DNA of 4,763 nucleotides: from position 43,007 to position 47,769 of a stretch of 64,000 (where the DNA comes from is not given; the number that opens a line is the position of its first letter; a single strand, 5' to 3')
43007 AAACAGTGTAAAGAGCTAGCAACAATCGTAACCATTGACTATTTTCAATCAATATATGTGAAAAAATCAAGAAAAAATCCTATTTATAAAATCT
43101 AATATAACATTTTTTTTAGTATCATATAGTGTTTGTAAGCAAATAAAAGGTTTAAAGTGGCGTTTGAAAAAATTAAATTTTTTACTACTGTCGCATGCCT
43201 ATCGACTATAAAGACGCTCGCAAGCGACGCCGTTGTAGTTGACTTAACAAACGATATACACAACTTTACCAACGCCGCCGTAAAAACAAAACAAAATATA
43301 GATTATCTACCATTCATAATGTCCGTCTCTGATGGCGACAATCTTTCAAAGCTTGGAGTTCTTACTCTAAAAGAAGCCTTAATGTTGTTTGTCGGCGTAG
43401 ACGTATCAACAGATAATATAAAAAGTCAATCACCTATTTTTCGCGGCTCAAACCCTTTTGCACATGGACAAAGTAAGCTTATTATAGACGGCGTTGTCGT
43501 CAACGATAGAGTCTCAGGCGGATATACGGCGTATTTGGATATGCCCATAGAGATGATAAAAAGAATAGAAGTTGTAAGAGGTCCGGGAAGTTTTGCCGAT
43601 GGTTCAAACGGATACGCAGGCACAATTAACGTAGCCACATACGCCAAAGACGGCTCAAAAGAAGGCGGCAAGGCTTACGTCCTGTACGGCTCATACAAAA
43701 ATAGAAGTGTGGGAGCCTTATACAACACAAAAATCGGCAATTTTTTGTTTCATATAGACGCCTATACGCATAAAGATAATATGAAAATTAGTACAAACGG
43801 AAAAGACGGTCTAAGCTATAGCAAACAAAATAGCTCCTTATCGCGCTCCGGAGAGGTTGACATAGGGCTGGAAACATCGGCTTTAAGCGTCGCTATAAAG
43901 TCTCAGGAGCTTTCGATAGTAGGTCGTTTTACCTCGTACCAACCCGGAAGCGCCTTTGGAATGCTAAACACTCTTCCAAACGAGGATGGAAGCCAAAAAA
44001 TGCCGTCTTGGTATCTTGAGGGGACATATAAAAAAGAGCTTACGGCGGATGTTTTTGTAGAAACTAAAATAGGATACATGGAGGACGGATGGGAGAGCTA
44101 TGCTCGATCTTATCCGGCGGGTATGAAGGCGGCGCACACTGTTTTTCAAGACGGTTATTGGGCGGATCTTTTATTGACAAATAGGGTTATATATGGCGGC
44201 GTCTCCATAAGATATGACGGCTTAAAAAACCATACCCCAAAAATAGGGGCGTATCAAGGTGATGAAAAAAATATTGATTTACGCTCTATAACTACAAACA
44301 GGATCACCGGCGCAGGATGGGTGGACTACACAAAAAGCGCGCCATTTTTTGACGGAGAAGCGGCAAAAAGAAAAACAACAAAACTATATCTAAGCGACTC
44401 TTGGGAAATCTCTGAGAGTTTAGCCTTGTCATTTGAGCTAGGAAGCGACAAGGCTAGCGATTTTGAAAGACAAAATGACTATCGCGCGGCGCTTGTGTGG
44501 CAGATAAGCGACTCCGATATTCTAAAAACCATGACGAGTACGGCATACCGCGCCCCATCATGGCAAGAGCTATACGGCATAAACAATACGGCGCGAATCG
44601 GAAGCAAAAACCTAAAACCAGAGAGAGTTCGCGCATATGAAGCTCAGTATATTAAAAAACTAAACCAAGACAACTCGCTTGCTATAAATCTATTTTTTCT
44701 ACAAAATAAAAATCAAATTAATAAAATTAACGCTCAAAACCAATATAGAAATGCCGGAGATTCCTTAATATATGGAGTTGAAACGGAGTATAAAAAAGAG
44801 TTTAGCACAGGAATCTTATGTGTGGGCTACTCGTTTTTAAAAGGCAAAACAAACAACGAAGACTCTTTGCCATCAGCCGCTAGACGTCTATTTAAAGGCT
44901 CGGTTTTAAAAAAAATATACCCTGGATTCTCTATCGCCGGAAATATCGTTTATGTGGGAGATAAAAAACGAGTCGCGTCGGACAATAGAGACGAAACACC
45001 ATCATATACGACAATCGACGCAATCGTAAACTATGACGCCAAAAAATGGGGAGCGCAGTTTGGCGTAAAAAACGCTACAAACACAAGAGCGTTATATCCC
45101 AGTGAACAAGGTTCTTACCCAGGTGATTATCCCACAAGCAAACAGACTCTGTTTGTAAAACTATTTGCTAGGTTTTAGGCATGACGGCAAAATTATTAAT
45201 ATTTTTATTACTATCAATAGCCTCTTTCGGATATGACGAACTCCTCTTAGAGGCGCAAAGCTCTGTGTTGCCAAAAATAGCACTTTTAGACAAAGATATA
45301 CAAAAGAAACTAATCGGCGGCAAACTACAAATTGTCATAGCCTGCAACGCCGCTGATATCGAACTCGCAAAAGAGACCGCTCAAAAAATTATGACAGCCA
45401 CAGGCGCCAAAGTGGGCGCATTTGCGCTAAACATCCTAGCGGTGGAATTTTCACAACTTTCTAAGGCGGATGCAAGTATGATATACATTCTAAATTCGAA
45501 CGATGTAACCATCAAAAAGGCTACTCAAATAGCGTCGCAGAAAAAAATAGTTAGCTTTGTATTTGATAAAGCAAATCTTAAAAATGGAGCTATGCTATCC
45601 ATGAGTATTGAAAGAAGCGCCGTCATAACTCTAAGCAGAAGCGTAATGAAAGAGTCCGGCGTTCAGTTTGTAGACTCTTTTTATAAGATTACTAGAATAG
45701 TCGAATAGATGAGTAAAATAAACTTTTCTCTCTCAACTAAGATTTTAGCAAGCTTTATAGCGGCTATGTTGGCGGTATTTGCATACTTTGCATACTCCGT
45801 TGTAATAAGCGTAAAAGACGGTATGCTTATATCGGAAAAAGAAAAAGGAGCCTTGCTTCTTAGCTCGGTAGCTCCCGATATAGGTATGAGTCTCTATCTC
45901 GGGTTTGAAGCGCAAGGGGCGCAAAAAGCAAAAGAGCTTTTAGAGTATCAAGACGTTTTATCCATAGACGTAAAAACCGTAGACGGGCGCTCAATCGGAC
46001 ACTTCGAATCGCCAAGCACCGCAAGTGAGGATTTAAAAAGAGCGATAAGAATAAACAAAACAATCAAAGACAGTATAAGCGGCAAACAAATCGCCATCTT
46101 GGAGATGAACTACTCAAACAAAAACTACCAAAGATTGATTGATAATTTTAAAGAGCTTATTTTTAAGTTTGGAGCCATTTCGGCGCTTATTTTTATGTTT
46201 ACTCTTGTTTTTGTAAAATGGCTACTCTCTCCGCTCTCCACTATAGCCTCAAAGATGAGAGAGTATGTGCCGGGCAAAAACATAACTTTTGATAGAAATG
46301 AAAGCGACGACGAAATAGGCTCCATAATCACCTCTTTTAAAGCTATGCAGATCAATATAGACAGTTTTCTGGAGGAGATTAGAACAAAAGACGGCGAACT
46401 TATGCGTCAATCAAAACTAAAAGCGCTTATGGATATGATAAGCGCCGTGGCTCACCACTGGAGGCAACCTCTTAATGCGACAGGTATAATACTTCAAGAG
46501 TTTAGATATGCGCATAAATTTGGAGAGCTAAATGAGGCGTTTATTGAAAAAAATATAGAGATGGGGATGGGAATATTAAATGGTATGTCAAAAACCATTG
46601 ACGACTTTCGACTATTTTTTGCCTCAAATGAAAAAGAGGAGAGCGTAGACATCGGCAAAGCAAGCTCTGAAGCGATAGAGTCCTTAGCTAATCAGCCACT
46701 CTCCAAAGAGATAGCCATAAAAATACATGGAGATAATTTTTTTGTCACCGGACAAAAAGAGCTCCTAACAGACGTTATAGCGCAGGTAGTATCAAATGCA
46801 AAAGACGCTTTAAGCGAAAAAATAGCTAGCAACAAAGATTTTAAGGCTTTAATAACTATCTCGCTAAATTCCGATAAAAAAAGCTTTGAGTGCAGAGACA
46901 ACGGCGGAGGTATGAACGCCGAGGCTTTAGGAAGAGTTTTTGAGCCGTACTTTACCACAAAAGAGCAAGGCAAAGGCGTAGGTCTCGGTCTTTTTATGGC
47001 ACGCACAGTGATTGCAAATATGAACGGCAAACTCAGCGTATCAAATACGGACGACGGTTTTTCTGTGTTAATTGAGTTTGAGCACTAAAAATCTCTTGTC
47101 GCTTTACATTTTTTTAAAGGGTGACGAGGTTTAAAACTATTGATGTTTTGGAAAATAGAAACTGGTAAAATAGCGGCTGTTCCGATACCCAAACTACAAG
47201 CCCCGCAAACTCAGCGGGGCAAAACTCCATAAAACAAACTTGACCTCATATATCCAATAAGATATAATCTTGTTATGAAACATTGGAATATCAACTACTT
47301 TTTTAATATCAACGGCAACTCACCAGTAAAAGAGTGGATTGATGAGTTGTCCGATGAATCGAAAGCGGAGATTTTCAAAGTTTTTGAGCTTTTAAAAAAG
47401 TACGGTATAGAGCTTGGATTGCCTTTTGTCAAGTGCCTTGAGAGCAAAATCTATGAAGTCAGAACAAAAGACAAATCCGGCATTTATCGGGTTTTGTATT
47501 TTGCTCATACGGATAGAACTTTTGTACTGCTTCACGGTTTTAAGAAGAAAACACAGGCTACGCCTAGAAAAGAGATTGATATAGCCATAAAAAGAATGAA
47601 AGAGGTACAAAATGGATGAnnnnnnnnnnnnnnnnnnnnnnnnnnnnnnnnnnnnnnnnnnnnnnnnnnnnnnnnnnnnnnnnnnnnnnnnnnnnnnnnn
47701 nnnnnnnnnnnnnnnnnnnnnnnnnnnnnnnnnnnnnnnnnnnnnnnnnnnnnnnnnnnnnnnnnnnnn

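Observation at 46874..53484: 6.1 kb R-M/TA island bounded by perfect 242-bp direct repeats that duplicate the 3' end of a histidine kinase gene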

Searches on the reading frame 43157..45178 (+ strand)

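Call 7: search_protein_families(library=pfam, proteins=[window:43157-45178:+], max_evalue=0.01)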
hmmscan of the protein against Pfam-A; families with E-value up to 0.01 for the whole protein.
window:43157-45178:+ (673 aa): 2 families
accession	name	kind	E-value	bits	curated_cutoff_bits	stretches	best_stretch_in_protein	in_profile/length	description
PF00593.30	TonB_dep_Rec_b-barrel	-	8.2e-26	92.3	27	1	325-639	103-435/436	TonB dependent receptor-like, beta-barrel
PF07715.20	Plug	-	1.8e-13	51.4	23.9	1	52-156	6-107/107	TonB-dependent Receptor Plug Domain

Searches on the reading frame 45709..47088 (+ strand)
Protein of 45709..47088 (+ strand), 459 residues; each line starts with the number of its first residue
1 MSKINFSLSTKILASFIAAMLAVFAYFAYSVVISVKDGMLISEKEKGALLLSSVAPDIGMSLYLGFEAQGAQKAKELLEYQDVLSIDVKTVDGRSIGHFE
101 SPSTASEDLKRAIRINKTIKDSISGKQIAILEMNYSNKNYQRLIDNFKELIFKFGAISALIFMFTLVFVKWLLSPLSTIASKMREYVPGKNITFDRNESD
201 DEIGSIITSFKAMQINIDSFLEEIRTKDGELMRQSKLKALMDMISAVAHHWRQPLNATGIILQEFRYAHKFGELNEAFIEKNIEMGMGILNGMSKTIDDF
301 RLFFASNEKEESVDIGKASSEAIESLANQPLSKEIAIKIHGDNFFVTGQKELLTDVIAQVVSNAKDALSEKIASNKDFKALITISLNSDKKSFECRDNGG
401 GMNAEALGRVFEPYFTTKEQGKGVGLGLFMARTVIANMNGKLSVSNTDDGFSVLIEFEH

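Call 7: search_protein_families(library=pfam, proteins=[window:45709-47088:+], max_evalue=0.01)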
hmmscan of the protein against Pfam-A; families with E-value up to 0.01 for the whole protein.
window:45709-47088:+ (459 aa): 4 families
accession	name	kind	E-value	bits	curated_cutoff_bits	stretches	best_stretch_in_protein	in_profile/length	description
PF02518.31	HATPase_c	-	2.8e-15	57.2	26.4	1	350-456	3-106/111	Histidine kinase-, DNA gyrase B-, and HSP90-like ATPase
PF00672.30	HAMP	-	0.00089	20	25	1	168-217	2-51/53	HAMP domain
PF13589.12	HATPase_c_3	-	0.0025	18.3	25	1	355-436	5-85/137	Histidine kinase-, DNA gyrase B-, and HSP90-like ATPase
PF14501.12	HATPase_c_5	-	0.0064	16.8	22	1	359-456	8-100/102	GHKL domain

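Call 9: find_related_loci(query=window:45709-47085:+, collection=genome_contigs, flank=10000)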
Query window:45709-47085:+ (459 aa) in genome_contigs; peptide patterns used: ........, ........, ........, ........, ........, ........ (x = any residue, [..] = any of these).
121 stretches matched a pattern; 3 encode a relative of the query (tblastn E <= 1e-3); 3 distinct loci.
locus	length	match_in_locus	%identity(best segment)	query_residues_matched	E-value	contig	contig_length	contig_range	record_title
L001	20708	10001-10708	26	234-459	4e-14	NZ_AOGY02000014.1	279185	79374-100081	Leptospira vanthielii serovar Holland str. Waz Holland = ATCC 700522 strain Waz Holland ctg7180000023783, whole genome s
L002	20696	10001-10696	25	221-444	6e-13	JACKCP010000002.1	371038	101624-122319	MAG: Desulfobacteraceae bacterium isolate HK-STAS-DESU-1 HK-STAS-DESU-1_2, whole genome shotgun sequence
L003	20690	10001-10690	22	237-455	3e-6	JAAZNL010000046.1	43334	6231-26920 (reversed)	MAG: candidate division WWE3 bacterium isolate AS27yjCOA_165 131619_AS27, whole genome shotgun sequence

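Call 10: find_encoding_contigs(protein=window:45709-47085:+, flank=10000, max_places=10)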
Protein window:45709-47085:+ (459 aa): 1 contig read that carries it; 1 place shown.
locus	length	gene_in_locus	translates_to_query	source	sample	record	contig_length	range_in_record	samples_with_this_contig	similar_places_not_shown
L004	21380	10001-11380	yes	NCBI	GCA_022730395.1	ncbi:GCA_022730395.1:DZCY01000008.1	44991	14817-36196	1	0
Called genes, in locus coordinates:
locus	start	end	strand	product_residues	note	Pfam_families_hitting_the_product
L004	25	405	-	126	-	PF03652:RuvX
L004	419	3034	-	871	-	PF00133:tRNA-synt_1, PF01406:tRNA-synt_1e (faint), PF09334:tRNA-synt_1g, PF13603:tRNA-synt_1_2 (faint), PF09334:tRNA-synt_1g, PF08264:Anticodon_1, PF10458:Val_tRNA-synt_C (weak)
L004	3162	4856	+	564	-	PF00672:HAMP, PF07228:SpoIIE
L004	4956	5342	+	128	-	PF02623:FliW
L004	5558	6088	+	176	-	PF04314:LpqE-like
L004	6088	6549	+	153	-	-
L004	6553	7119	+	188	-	PF00578:AhpC-TSA (weak), PF02630:SCO1-SenC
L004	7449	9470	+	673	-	PF07715:Plug, PF00593:TonB_dep_Rec_b-barrel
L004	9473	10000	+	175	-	-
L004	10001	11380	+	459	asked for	PF02518:HATPase_c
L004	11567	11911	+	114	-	PF05973:Gp49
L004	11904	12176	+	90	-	PF13744:HTH_37 (weak), PF13560:HTH_31 (weak), PF01381:HTH_3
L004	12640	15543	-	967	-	PF04851:ResIII, PF08722:Tn7_TnsA-like_N (faint)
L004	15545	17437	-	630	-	PF01555:N6_N4_Mtase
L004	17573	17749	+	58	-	PF02518:HATPase_c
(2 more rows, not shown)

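Call 16: find_homologous_proteins(query=window:45709-47085:+, max_evalue=1e-20)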
Query window:45709-47085:+ (459 aa): 4864 proteins with E <= 1e-20 among 8000 candidates; the best 120 are listed.
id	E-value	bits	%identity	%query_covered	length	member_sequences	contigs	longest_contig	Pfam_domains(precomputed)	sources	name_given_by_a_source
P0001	8.8e-272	919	93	100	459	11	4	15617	PF02518.32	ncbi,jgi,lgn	-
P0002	3.0e-266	901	92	100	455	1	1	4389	PF02518.32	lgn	-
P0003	2.8e-231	786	78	100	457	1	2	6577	PF02518.32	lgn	-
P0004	1.4e-182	625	64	99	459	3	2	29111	PF02518.32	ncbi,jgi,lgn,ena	-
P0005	2.8e-180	618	63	100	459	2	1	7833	PF00672.31,PF02518.32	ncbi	-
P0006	4.5e-180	617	62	100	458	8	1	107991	PF00672.31,PF02518.32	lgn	-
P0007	8.5e-180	616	62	100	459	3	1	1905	PF02518.32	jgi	jgi:signal transduction histidine kinase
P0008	3.4e-177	608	62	100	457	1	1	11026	PF02518.32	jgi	-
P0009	3.1e-176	604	63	100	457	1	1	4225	PF02518.32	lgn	-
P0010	5.4e-168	577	58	100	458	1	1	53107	PF00672.31,PF02518.32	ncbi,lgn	-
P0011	7.8e-166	570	60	98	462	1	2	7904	PF02518.32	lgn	-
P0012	1.4e-163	563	58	98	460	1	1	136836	PF02518.32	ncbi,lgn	-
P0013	1.5e-162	559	58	98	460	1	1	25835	PF02518.32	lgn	-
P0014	1.3e-161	556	58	98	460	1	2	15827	PF02518.32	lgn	-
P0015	5.8e-161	554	57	98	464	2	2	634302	PF02518.32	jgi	-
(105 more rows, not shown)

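Call 17: find_encoding_contigs(protein=P0001, flank=10000, max_places=10)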
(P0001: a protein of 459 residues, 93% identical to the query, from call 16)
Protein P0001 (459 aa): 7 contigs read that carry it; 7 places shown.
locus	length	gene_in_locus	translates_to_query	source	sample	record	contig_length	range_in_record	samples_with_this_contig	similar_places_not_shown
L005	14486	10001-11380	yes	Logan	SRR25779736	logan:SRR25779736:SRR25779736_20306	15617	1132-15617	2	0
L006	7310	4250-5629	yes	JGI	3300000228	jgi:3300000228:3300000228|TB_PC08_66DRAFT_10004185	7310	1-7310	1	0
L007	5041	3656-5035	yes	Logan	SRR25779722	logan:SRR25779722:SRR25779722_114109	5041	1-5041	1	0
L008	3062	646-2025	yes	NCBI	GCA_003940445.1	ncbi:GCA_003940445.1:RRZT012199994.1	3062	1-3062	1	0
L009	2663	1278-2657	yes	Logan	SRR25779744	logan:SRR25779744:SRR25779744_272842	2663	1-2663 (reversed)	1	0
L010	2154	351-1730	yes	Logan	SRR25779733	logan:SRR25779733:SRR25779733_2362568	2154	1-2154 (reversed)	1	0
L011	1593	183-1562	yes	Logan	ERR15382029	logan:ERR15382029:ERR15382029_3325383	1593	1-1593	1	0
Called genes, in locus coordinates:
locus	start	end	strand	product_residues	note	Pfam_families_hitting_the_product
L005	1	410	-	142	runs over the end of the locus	PF01618:MotA_ExbB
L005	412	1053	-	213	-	PF13386:DsbD_2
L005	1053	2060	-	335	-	PF12801:Fer4_5, PF00037:Fer4 (faint), PF13187:Fer4_9, PF13237:Fer4_10 (weak), PF14697:Fer4_21 (weak), PF12838:Fer4_7 (weak)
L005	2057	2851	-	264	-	-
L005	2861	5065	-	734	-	PF07715:Plug, PF00593:TonB_dep_Rec_b-barrel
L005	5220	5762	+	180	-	PF01625:PMSR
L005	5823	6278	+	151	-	PF04314:LpqE-like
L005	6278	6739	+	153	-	-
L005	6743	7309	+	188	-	PF02630:SCO1-SenC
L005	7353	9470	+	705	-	PF07715:Plug, PF00593:TonB_dep_Rec_b-barrel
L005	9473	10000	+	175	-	-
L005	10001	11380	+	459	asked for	PF02518:HATPase_c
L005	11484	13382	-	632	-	PF07696:7TMR-DISMED2, PF07695:7TMR-DISM_7TM, PF02518:HATPase_c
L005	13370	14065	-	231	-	PF00072:Response_reg, PF00486:Trans_reg_C (weak)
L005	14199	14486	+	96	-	?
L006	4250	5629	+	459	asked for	PF02518:HATPase_c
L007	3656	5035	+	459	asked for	PF02518:HATPase_c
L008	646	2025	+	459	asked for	PF02518:HATPase_c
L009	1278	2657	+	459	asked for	PF02518:HATPase_c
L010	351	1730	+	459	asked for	PF02518:HATPase_c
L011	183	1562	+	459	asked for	PF02518:HATPase_c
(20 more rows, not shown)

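Call 18: find_encoding_contigs(protein=P0003, flank=10000, max_places=10)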
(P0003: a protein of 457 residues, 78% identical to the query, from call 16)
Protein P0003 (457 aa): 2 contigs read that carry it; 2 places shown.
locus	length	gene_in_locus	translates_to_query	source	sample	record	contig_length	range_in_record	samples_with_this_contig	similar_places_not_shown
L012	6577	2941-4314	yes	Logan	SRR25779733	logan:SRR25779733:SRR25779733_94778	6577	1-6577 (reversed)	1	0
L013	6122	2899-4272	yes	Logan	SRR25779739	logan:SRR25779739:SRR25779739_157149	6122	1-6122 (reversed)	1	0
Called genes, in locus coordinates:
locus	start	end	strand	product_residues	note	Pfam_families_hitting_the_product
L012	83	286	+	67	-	-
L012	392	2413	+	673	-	PF07715:Plug, PF00593:TonB_dep_Rec_b-barrel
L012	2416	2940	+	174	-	-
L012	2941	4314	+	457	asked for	PF02518:HATPase_c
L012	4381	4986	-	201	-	PF00596:Aldolase_II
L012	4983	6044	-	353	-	PF01008:IF-2B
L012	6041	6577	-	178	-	?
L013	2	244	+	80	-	?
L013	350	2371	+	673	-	PF07715:Plug, PF00593:TonB_dep_Rec_b-barrel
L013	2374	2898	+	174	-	-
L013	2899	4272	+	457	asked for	PF02518:HATPase_c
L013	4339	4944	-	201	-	PF00596:Aldolase_II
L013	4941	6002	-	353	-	PF01008:IF-2B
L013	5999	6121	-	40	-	?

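Call 22: search_protein_families(library=ncbifam, proteins=[window:45709-47088:+], max_evalue=0.1)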
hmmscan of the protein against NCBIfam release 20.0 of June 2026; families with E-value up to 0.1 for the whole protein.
window:45709-47088:+ (459 aa): 66 families (the best 25 are shown)
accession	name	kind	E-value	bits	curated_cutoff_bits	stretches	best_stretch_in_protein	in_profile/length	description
NF008468.0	PRK11360.1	equivalog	1.8e-18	66.2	646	1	229-450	385-599/616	two-component system sensor histidine kinase AtoS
NF047794.1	HisKinPtgB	equivalog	4e-18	65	1000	1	222-454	424-650/656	two-component system sensor histidine kinase PgtB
NF052573.1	HisKinEspAMyxo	equivalog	1.4e-15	56.4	1400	1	312-447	463-598/755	serine histidine kinase EspA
NF047497.1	HK_LIC_12097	equivalog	2.1e-15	56.3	500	1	221-449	131-356/367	LIC_12097 family sensor histidine kinase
NF047496.1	HK_LIC11548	equivalog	3.9e-15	55.6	750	1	159-448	282-577/589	LIC_11548 family sensor histidine kinase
TIGR02938.1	nifL_nitrog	equivalog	1e-14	54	242.45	1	233-458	269-493/494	nitrogen fixation negative regulator NifL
NF041777.1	sens_FixL_Rhizob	equivalog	1.1e-14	53.9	850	1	228-450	250-471/485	sensor protein FixL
NF008312.0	PRK11100.1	equivalog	1.5e-14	53.7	356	1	308-453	324-468/477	two-component system sensor histidine kinase CreC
NF040750.1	tetrathio_HK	equivalog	1.9e-14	53.1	750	1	221-447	319-541/555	tetrathionate respiration histidine kinase TtrS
NF007688.0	PRK10364.1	equivalog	2.8e-14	52.7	479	1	228-447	228-438/460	two-component system sensor histidine kinase ZraS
TIGR02916.1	PEP_his_kin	equivalog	3.4e-13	49.1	300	1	212-448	448-668/679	XrtA/PEP-CTERM system histidine kinase PrsK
NF052574.1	HisKinEspCMyxo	equivalog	5.9e-13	47.9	1200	1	345-448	523-625/785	serine histidine kinase EspC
NF010411.0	PRK13837.1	equivalog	1.3e-12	46.5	647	1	311-447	518-662/828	two-component system VirA-like sensor kinase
NF033792.0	ActS_PrrB_HisK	equivalog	4.8e-12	45.4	350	1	230-449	192-406/423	ActS/PrrB/RegB family redox-sensitive histidine kinase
NF046020.1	HisKinCckABruc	equivalog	5.2e-12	44.5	1000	1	354-441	592-688/868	cell cycle histidine kinase CckA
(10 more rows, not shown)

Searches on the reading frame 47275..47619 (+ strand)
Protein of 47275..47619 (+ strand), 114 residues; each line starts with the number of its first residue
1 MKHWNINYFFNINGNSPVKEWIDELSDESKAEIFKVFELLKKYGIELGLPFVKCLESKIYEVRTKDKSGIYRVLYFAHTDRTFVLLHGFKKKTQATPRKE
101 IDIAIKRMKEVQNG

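Call 7: search_protein_families(library=pfam, proteins=[window:47275-47619:+], max_evalue=0.01)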
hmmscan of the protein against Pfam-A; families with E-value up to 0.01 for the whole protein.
window:47275-47619:+ (114 aa): 1 family
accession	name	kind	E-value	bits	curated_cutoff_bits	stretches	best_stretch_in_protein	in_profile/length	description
PF05973.20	Gp49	-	7e-29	100.2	23.9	1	20-109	1-90/90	Phage derived protein Gp49-like (DUF891)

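Call 22: search_protein_families(library=ncbifam, proteins=[window:47275-47619:+], max_evalue=0.1)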
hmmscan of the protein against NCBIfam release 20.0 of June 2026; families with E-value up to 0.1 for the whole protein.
window:47275-47619:+ (114 aa): 1 family
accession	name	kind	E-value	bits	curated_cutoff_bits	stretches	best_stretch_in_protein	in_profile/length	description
TIGR02683.1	upstrm_HI1419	hypoth_equivalog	2.1e-05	24.8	62.85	1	12-109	3-93/95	type II toxin-antitoxin system RelE/ParE family toxin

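Call 48: find_encoding_contigs(protein=window:47275-47616:+, flank=8000, max_places=10)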
Protein window:47275-47616:+ (114 aa): 3 contigs read that carry it; 3 places shown.
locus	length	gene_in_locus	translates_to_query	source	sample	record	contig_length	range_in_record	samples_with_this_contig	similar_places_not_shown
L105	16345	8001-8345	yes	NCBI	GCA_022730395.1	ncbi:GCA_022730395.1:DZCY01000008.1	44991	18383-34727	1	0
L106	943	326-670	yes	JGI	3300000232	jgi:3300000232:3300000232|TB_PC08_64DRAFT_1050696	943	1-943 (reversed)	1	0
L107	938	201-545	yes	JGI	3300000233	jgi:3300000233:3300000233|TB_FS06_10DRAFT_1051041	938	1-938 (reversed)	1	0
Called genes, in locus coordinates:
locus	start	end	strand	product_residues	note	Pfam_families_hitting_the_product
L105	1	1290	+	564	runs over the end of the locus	PF00672:HAMP, PF07228:SpoIIE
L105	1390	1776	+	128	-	PF02623:FliW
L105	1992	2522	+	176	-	PF04314:LpqE-like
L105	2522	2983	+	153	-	-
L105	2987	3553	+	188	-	PF00578:AhpC-TSA (weak), PF02630:SCO1-SenC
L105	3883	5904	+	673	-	PF07715:Plug, PF00593:TonB_dep_Rec_b-barrel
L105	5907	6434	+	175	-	-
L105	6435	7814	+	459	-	PF02518:HATPase_c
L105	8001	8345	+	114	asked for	PF05973:Gp49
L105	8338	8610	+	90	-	PF13744:HTH_37 (weak), PF13560:HTH_31 (weak), PF01381:HTH_3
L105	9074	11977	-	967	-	PF04851:ResIII, PF08722:Tn7_TnsA-like_N (faint)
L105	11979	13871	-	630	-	PF01555:N6_N4_Mtase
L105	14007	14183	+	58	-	PF02518:HATPase_c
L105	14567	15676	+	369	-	PF01041:DegT_DnrJ_EryC1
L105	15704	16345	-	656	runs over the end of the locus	PF08269:dCache_2, PF17200:sCache_2, PF17201:Cache_3-Cache_2 (faint), PF17200:sCache_2, PF00015:MCPsignal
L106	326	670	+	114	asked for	PF05973:Gp49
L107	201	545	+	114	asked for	PF05973:Gp49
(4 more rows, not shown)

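Call 61: search_protein_families(library=padloc, proteins=[window:47275-47619:+], max_evalue=0.001)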
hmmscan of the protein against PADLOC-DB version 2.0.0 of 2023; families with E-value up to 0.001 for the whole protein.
window:47275-47619:+ (114 aa): 2 families
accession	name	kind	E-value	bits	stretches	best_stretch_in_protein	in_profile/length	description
PDLC03886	NsnC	-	1.8e-10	38.7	1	52-112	230-290/293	-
PDLC03894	NsnC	-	2.8e-08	31.7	1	17-104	194-285/294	-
